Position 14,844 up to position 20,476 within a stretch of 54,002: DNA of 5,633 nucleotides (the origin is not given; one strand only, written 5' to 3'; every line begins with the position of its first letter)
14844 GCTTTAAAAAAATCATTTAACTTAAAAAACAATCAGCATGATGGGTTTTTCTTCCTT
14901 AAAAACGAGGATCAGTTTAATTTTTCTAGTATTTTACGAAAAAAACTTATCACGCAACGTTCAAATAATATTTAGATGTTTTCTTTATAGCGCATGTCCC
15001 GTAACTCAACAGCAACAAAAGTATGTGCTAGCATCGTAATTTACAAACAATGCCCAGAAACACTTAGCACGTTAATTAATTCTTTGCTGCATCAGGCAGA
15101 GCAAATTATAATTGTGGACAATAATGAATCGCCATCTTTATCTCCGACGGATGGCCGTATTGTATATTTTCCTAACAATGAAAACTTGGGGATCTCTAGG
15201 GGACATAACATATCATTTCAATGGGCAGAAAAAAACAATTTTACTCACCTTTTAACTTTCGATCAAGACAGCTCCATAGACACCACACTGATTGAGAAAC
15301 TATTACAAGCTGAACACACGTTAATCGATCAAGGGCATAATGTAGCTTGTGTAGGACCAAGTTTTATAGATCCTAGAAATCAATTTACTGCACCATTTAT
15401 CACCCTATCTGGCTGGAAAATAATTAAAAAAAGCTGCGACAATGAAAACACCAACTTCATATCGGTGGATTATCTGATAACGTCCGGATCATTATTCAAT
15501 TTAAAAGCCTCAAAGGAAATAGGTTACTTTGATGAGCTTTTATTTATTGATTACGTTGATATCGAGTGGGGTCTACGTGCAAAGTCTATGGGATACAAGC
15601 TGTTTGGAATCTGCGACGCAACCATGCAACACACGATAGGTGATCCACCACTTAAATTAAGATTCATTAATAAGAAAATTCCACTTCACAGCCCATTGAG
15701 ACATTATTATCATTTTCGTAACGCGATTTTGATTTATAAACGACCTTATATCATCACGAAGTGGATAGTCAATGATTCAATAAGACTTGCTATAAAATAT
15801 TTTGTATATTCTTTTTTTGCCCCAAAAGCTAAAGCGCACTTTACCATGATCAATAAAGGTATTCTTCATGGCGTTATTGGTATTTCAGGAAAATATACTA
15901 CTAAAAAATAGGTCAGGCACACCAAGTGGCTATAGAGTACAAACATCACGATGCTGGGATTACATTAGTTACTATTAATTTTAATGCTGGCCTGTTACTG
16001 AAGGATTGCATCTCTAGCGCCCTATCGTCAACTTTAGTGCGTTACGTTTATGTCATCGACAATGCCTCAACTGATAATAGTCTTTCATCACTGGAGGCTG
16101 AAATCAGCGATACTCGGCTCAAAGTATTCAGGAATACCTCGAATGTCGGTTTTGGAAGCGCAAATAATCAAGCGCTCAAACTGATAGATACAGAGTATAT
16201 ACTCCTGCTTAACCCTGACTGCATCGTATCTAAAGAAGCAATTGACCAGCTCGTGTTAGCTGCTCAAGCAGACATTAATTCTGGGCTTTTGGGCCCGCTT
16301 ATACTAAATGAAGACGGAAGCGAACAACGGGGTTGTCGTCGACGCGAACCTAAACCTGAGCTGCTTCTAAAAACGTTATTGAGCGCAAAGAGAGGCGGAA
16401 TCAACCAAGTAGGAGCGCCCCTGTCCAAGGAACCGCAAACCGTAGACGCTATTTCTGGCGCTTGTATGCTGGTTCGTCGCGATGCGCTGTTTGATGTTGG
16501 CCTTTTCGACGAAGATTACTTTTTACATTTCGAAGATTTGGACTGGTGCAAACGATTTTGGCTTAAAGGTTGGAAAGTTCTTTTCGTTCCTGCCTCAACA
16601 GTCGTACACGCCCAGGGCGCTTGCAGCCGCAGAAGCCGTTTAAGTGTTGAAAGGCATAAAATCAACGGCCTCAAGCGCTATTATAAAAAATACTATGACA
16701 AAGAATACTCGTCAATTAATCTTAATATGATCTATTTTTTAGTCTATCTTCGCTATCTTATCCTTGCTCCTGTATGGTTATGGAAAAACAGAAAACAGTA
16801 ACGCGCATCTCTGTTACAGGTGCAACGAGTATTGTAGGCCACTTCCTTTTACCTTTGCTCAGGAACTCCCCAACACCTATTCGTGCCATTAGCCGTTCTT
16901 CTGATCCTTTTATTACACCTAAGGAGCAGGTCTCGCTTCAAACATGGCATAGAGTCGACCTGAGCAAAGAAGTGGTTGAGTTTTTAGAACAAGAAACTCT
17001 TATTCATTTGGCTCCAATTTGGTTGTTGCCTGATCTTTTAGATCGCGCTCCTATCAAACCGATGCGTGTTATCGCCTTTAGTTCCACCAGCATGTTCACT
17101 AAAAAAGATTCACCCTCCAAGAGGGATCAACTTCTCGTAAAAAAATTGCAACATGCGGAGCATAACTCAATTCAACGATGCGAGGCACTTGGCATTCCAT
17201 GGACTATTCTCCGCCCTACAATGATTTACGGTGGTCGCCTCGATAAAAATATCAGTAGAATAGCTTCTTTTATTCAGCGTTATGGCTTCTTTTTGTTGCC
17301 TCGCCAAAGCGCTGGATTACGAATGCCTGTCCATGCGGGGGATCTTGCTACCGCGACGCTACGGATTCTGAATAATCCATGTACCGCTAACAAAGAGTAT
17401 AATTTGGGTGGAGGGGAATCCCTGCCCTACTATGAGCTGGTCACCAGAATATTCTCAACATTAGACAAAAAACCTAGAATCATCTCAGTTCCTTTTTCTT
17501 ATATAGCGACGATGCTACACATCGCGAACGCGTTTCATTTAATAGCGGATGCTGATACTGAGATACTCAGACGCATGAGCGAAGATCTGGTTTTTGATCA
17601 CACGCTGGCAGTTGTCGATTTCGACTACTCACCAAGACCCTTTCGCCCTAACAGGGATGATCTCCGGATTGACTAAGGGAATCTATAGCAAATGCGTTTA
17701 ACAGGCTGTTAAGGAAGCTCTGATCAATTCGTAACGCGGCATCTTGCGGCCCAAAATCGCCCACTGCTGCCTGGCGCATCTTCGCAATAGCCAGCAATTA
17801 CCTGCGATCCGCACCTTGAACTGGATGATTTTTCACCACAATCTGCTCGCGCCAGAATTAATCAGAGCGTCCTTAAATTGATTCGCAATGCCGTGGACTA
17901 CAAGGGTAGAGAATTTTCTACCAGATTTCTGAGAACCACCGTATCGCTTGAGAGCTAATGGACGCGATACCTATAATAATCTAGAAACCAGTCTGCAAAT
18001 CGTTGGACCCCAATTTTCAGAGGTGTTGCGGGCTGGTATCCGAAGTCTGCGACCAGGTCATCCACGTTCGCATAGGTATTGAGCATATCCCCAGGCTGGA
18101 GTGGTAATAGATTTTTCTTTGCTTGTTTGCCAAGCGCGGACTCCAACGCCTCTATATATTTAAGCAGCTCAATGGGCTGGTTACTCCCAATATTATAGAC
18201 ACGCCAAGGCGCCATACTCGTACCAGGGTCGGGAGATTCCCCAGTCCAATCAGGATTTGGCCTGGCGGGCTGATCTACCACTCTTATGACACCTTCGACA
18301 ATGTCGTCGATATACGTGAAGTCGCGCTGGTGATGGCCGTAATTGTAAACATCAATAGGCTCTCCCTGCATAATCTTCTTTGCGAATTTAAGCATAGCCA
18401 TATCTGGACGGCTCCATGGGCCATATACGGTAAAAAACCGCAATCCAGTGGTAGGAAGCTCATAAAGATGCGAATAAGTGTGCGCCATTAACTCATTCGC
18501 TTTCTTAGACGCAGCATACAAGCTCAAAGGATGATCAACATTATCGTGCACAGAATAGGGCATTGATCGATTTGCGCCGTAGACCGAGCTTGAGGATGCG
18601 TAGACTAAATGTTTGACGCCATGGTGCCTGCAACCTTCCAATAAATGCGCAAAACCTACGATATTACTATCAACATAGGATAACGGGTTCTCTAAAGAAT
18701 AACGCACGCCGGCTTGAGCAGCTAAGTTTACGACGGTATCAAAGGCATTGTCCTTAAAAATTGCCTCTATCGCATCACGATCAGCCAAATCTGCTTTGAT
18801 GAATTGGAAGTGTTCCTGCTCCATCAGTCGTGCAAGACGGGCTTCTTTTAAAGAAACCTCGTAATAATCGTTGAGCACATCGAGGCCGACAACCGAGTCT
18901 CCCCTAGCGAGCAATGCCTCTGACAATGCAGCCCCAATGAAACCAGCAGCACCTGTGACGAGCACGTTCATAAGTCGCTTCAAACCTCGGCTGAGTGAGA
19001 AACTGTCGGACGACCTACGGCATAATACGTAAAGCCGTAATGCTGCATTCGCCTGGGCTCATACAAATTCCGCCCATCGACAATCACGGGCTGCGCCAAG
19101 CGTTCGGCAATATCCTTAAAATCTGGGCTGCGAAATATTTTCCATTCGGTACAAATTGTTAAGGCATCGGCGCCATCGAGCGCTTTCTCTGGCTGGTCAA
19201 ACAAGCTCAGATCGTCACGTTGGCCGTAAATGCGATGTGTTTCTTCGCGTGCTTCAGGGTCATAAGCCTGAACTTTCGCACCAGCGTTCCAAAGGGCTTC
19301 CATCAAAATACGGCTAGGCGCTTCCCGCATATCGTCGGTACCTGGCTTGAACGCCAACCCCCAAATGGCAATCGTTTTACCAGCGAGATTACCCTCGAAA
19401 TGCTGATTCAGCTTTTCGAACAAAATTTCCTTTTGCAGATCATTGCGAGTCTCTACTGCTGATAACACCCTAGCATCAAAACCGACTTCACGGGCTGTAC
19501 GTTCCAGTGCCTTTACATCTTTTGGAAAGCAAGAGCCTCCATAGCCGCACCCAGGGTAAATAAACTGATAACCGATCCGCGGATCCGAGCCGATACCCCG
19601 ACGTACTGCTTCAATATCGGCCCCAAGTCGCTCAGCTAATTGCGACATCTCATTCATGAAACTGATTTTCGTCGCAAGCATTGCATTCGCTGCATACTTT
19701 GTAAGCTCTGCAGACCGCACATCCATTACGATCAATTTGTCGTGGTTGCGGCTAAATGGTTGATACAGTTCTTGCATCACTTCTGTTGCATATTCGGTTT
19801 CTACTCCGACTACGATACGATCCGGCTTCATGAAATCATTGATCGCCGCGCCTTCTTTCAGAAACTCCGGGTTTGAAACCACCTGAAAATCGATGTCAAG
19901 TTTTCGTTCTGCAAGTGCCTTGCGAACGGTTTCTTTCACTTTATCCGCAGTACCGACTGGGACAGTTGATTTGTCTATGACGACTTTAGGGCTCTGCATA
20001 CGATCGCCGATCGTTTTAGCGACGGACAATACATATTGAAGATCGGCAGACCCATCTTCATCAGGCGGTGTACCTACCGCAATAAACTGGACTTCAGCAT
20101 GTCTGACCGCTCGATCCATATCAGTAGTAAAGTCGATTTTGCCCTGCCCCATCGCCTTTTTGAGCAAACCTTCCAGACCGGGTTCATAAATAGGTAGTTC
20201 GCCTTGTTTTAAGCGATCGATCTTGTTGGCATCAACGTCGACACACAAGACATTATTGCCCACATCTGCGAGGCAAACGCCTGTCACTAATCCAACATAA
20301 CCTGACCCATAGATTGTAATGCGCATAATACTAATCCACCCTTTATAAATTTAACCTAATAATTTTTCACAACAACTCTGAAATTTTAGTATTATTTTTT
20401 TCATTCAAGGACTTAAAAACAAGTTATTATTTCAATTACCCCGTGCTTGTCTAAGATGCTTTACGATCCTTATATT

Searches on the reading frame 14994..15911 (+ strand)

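Call 63: search_protein_families(library=pfam, proteins=[window:14994-15911:+], max_evalue=0.00001)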
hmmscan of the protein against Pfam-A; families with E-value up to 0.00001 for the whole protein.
window:14994-15911:+ (305 aa): 1 family
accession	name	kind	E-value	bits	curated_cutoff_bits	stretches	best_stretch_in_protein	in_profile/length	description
PF00535.33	Glycos_transf_2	-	6.1e-08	33.2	23.3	1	14-169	3-160/168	Glycosyl transferase family 2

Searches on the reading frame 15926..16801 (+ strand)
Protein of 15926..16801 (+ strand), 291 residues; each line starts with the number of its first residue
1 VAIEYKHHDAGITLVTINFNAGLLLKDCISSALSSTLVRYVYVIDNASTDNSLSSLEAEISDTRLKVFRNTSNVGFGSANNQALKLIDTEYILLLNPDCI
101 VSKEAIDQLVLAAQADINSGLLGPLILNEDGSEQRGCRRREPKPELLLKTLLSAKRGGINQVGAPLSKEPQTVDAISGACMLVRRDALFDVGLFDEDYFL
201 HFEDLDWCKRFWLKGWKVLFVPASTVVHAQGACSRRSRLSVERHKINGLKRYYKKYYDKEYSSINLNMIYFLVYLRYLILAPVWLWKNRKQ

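Call 63: search_protein_families(library=pfam, proteins=[window:15926-16801:+], max_evalue=0.00001)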
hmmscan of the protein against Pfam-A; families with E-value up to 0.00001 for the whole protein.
window:15926-16801:+ (291 aa): 4 families
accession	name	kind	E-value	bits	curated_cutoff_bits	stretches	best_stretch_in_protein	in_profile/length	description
PF00535.33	Glycos_transf_2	-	2e-17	64.1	23.3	1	14-186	2-162/168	Glycosyl transferase family 2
PF13641.12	Glyco_tranf_2_3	-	4.9e-15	56.6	27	1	12-231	3-214/230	Glycosyltransferase like family 2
PF10111.15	Glyco_tranf_2_2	-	5.4e-06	26.5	27.3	0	41-214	32-202/276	Glycosyltransferase like family 2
PF13632.12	Glyco_trans_2_3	-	7.2e-06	26.4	27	0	176-230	72-124/198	Glycosyl transferase family group 2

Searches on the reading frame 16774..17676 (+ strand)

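Call 63: search_protein_families(library=pfam, proteins=[window:16774-17676:+], max_evalue=0.00001)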
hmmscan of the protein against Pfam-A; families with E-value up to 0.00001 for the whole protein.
window:16774-17676:+ (300 aa): 1 family
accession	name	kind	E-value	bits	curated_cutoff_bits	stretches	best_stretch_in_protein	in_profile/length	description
PF01370.27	Epimerase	-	3.9e-09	36.7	20.9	0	95-212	105-240/240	NAD dependent epimerase/dehydratase family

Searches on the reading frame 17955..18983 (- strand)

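Call 63: search_protein_families(library=pfam, proteins=[window:17955-18983:-], max_evalue=0.00001)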
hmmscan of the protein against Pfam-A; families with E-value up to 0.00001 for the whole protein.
window:17955-18983:- (342 aa): 8 families
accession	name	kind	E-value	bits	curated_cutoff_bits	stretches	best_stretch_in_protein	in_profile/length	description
PF01370.27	Epimerase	-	3.3e-58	197.4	20.9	1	7-241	1-230/240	NAD dependent epimerase/dehydratase family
PF16363.11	GDP_Man_Dehyd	-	3.5e-50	171.8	27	1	8-326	1-329/332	GDP-mannose 4,6 dehydratase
PF04321.23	RmlD_sub_bind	-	2.5e-19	69.9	27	1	5-242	1-203/287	RmlD substrate binding domain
PF01073.25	3Beta_HSD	-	2.3e-17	63.4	22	1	8-231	1-224/280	3-beta hydroxysteroid dehydrogenase/isomerase family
PF02719.21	Polysacc_synt_2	-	3e-13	50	20.2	1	7-173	1-155/293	Polysaccharide biosynthesis protein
PF13460.12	NAD_binding_10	-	2.7e-08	34.4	27.2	1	11-164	1-129/184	NAD(P)H-binding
PF00106.31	adh_short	-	9.4e-08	32.2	26.6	1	6-97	2-98/195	short chain dehydrogenase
PF07993.18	NAD_binding_4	-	7.5e-07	29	20.1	1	9-182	1-203/258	Male sterility protein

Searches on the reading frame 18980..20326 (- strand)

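Call 63: search_protein_families(library=pfam, proteins=[window:18980-20326:-], max_evalue=0.00001)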
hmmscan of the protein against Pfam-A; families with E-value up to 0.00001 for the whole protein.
window:18980-20326:- (448 aa): 3 families
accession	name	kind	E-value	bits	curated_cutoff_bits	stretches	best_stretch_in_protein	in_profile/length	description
PF03721.20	UDPG_MGDP_dh_N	-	5.6e-68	228.7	27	1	1-187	1-187/187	UDP-glucose/GDP-mannose dehydrogenase family, NAD binding domain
PF00984.24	UDPG_MGDP_dh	-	3.4e-38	130.1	25.4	1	204-296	1-93/94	UDP-glucose/GDP-mannose dehydrogenase family, central domain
PF03720.21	UDPG_MGDP_dh_C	-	8.1e-32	110.1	30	1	320-424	1-103/103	UDP-glucose/GDP-mannose dehydrogenase family, UDP binding domain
